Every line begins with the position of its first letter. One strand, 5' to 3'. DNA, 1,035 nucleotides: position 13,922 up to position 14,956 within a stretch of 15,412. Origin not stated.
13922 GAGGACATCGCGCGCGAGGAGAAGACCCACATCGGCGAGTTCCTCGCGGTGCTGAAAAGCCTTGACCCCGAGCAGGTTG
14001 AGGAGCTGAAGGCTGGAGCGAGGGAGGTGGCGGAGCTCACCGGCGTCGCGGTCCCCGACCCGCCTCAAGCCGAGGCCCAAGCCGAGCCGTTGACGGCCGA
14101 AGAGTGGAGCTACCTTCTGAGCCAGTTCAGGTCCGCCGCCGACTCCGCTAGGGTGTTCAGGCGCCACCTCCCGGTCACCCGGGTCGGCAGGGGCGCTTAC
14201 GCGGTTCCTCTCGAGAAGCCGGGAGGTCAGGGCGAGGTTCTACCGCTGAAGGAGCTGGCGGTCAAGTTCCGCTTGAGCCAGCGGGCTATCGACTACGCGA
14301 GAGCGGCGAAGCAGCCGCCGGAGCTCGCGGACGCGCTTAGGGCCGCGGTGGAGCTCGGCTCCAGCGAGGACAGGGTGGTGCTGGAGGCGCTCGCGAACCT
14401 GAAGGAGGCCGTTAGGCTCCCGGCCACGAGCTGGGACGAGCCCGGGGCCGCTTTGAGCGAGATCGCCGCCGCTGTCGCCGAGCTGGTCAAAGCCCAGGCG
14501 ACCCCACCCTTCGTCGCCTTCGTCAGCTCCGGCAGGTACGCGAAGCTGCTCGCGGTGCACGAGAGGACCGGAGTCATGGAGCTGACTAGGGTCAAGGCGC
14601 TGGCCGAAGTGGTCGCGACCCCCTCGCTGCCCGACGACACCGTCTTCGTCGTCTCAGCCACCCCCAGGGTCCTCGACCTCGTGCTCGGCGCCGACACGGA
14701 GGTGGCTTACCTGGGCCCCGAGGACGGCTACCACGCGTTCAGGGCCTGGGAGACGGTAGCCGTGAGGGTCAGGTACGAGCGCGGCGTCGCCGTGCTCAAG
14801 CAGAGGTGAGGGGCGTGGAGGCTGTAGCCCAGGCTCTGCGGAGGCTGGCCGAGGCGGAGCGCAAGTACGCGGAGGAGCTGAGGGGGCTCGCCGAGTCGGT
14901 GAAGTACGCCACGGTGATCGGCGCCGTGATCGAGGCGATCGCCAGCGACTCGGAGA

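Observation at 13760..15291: Encapsulin nanocompartment module: Flp-fused (PfV-like) shell protein translationally coupled to a second, untagged ferritin-like protein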

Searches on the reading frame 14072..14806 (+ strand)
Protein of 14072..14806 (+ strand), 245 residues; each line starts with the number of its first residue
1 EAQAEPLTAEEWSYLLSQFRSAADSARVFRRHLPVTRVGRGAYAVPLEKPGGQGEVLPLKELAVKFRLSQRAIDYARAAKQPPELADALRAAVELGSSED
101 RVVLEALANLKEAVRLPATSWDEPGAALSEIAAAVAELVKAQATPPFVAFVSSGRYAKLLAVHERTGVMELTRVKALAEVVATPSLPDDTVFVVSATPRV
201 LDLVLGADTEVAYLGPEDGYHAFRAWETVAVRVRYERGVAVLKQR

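Call 35: find_homologous_proteins(query=window:14072-14806:+, max_evalue=0.00001)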
Query window:14072-14806:+ (245 aa): 96 proteins with E <= 0.00001 among 6955 candidates.
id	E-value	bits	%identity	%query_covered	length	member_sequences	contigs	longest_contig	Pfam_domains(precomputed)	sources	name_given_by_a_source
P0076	9.3e-145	498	98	100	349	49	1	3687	PF25209.3,PF02915.24,PF04454.19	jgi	jgi:uncharacterized linocin/CFP29 family protein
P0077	2.9e-144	497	98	100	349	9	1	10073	PF02915.24,PF04454.19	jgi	-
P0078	1.8e-133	461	90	100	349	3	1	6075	PF25209.3,PF02915.24,PF04454.19,PF22277.3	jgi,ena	-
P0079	7.7e-128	443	85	100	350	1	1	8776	PF02915.24,PF04454.19,PF22277.3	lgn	-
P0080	2.8e-124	431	84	100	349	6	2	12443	PF02915.24,PF04454.19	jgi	-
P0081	6.3e-102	358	67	100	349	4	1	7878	PF02915.24,PF04454.19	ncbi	ncbi:MAG: family 1 encapsulin nanocompartment shell protein [Thermofilaceae archaeon]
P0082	1.2e-101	357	68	100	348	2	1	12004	PF02915.24,PF04454.19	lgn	-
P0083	4.5e-99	349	69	99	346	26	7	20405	PF02915.24,PF04454.19,PF22277.3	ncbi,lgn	ncbi:MAG: family 1 encapsulin nanocompartment shell protein [Thermofilaceae archaeon]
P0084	3.9e-97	343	69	99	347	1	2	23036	PF02915.24,PF04454.19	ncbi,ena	-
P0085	1.2e-96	341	67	98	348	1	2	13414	PF02915.24,PF04454.19,PF22277.3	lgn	-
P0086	5.4e-95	336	68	98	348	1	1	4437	PF02915.24,PF04454.19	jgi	-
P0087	3.2e-94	333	63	100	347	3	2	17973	PF02915.24,PF04454.19,PF22277.3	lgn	-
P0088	2.2e-92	327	87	76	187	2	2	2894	PF04454.19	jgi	-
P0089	4.5e-90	319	63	99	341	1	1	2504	PF02915.24,PF04454.19,PF22277.3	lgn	-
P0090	1.1e-89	318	63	98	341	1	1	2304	PF02915.24,PF04454.19,PF22277.3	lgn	-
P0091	1.2e-89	318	63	99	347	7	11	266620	PF02915.24,PF04454.19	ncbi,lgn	ncbi:MAG: family 1 encapsulin nanocompartment shell protein [Thermofilum sp.]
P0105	2.2e-76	275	55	95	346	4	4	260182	PF02915.24,PF04454.19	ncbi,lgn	ncbi:MAG: family 1 encapsulin nanocompartment shell protein [Ignisphaera sp.]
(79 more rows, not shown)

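Call 46: find_encoding_contigs(protein=P0105, flank=10000, max_places=8)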
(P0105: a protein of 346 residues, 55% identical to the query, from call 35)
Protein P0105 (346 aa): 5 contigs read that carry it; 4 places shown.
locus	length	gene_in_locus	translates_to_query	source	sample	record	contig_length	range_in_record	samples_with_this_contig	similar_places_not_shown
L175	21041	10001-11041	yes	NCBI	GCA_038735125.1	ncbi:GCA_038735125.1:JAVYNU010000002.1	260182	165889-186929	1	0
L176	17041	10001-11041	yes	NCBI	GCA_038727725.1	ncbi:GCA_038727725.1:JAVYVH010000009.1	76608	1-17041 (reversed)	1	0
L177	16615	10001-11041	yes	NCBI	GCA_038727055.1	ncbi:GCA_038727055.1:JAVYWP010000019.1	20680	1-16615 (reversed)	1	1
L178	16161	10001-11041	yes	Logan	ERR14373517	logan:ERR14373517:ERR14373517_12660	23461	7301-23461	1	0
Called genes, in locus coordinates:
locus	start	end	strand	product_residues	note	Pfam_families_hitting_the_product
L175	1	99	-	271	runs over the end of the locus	PF01791:DeoC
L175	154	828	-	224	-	PF06283:ThuA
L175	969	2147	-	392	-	PF04165:DUF401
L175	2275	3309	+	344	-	PF00248:Aldo_ket_red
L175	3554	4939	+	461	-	PF01554:MatE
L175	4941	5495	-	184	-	-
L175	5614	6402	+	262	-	PF01656:CbiA, PF02374:ArsA_ATPase (weak), PF10609:ParA, PF13614:AAA_31 (faint)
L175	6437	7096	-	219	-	-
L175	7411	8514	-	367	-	PF02926:THUMP, PF14419:SPOUT_MTase_2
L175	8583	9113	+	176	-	-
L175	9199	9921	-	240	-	PF01411:tRNA-synt_2c, PF07973:tRNA_SAD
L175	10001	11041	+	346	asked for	PF02915:Rubrerythrin, PF04454:Linocin_M18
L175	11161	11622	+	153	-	-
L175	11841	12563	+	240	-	-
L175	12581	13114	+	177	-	PF07998:Peptidase_M54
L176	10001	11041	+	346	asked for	PF02915:Rubrerythrin, PF04454:Linocin_M18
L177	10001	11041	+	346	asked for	PF02915:Rubrerythrin, PF04454:Linocin_M18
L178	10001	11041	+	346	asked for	PF02915:Rubrerythrin, PF04454:Linocin_M18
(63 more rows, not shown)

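Call 56: find_encoding_contigs(protein=P0083, flank=3000, max_places=10)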
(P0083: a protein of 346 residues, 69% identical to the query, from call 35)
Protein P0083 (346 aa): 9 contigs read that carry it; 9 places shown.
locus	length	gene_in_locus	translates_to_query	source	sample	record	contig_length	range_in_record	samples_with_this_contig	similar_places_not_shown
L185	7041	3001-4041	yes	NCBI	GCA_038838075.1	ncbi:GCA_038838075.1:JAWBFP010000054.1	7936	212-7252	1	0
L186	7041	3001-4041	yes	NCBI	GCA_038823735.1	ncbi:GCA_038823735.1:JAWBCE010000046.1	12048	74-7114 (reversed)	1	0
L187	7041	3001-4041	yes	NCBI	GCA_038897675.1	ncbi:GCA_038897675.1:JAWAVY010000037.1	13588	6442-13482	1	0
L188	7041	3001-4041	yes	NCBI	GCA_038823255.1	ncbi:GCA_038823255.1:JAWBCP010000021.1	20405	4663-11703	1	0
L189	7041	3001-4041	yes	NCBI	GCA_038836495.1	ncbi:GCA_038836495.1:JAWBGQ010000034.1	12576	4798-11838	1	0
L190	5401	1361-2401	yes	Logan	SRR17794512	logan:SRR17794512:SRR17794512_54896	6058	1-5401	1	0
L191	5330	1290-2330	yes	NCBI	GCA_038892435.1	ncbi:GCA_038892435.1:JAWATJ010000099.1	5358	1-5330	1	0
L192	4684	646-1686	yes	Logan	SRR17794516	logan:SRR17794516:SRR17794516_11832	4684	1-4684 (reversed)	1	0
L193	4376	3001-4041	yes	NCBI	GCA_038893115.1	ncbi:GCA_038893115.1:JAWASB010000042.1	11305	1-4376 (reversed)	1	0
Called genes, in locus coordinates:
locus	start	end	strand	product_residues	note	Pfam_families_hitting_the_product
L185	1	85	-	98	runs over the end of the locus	PF01451:LMWPc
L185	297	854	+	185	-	PF02915:Rubrerythrin, PF21349:RUBY_RBDX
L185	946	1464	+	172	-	PF01592:NifU_N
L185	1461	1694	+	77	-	-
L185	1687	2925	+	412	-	PF00266:Aminotran_5, PF01212:Beta_elim_lyase (weak)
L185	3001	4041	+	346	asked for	PF02915:Rubrerythrin, PF22277:EncFtn-like (weak), PF04454:Linocin_M18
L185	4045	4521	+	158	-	-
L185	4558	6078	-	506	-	PF00171:Aldedh, PF05893:LuxC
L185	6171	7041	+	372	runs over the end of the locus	PF04055:Radical_SAM, PF00702:Hydrolase (faint), PF08608:Wyosine_form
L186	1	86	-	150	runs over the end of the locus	PF01451:LMWPc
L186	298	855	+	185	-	PF02915:Rubrerythrin, PF21349:RUBY_RBDX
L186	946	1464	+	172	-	PF01592:NifU_N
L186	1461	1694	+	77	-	-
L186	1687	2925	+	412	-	PF00266:Aminotran_5, PF01212:Beta_elim_lyase (weak)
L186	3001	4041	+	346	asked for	PF02915:Rubrerythrin, PF22277:EncFtn-like (weak), PF04454:Linocin_M18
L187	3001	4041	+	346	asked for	PF02915:Rubrerythrin, PF22277:EncFtn-like (weak), PF04454:Linocin_M18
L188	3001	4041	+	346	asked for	PF02915:Rubrerythrin, PF22277:EncFtn-like (weak), PF04454:Linocin_M18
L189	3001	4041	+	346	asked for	PF02915:Rubrerythrin, PF22277:EncFtn-like (weak), PF04454:Linocin_M18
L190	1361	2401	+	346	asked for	PF02915:Rubrerythrin, PF22277:EncFtn-like (weak), PF04454:Linocin_M18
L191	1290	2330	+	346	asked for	PF02915:Rubrerythrin, PF22277:EncFtn-like (weak), PF04454:Linocin_M18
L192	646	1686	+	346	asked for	PF02915:Rubrerythrin, PF22277:EncFtn-like (weak), PF04454:Linocin_M18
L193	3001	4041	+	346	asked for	PF02915:Rubrerythrin, PF22277:EncFtn-like (weak), PF04454:Linocin_M18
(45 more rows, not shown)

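Call 57: find_encoding_contigs(protein=P0091, flank=3000, max_places=10)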
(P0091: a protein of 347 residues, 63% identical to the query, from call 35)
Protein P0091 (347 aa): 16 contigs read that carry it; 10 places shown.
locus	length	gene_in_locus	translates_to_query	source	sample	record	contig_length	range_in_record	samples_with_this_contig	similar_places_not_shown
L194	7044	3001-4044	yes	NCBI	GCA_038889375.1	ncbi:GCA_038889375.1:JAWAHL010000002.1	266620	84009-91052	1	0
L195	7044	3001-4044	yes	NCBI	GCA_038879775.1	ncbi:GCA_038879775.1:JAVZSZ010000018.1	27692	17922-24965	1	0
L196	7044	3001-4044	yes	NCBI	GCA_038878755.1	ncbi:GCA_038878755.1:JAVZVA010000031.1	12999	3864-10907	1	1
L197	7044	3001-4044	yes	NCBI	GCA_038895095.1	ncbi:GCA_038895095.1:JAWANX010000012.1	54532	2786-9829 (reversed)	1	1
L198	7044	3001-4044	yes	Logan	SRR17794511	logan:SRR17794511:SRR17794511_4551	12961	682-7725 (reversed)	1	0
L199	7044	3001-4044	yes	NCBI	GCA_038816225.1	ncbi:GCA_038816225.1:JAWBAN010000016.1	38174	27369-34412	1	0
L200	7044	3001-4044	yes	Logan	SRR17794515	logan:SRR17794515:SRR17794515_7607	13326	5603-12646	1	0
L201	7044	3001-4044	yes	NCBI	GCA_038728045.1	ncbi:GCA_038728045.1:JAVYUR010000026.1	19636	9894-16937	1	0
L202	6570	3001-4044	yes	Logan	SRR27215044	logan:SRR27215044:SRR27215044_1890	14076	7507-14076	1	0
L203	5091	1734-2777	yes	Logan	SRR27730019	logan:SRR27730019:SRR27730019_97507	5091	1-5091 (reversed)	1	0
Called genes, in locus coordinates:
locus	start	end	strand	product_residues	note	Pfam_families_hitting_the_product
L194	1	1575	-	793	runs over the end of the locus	PF00403:HMA (weak), PF00122:E1-E2_ATPase, PF00702:Hydrolase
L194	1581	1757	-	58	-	PF04945:YHS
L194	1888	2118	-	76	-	PF13459:Fer4_15, PF13370:Fer4_13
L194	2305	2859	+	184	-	PF02915:Rubrerythrin, PF21349:RUBY_RBDX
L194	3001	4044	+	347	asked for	PF02915:Rubrerythrin, PF04454:Linocin_M18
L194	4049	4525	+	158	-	-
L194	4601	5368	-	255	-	PF01209:Ubie_methyltran, PF03848:TehB (weak), PF08003:Methyltransf_9 (weak), PF13489:Methyltransf_23, PF13847:Methyltransf_31, PF08241:Methyltransf_11, PF08242:Methyltransf_12, PF13649:Methyltransf_25, +1 more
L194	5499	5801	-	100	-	-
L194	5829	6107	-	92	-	PF04014:MazE_antitoxin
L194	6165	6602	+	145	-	-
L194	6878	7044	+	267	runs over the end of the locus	PF03703:bPH_2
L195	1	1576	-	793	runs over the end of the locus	PF00403:HMA (weak), PF00122:E1-E2_ATPase, PF00702:Hydrolase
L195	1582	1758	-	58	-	PF04945:YHS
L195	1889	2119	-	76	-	PF13459:Fer4_15, PF13370:Fer4_13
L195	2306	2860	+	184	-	PF02915:Rubrerythrin, PF21349:RUBY_RBDX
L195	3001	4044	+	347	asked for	PF02915:Rubrerythrin, PF04454:Linocin_M18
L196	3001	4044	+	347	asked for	PF02915:Rubrerythrin, PF04454:Linocin_M18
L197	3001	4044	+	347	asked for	PF02915:Rubrerythrin, PF04454:Linocin_M18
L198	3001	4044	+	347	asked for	PF02915:Rubrerythrin, PF04454:Linocin_M18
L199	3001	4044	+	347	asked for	PF02915:Rubrerythrin, PF04454:Linocin_M18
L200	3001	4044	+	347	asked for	PF02915:Rubrerythrin, PF04454:Linocin_M18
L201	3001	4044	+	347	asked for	PF02915:Rubrerythrin, PF04454:Linocin_M18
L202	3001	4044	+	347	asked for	PF02915:Rubrerythrin, PF04454:Linocin_M18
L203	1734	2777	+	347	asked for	PF02915:Rubrerythrin, PF04454:Linocin_M18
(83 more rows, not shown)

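Call 59: find_encoding_contigs(protein=P0081, flank=3000, max_places=10)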
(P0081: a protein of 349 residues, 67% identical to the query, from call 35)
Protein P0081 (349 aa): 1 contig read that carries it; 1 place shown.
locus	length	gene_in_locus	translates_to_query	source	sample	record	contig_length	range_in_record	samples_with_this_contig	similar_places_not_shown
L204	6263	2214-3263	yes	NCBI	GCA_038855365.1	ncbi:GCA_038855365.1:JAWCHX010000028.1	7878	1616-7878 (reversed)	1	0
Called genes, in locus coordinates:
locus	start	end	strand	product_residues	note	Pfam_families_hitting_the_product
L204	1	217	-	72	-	?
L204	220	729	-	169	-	PF00403:HMA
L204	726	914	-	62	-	PF04945:YHS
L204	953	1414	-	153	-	PF01451:LMWPc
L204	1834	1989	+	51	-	-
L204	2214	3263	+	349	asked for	PF02915:Rubrerythrin, PF04454:Linocin_M18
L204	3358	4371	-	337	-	PF00389:2-Hacid_dh, PF02826:2-Hacid_dh_C, PF03446:NAD_binding_2 (weak)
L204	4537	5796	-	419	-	PF00083:Sugar_tr, PF07690:MFS_1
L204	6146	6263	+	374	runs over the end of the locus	PF01208:URO-D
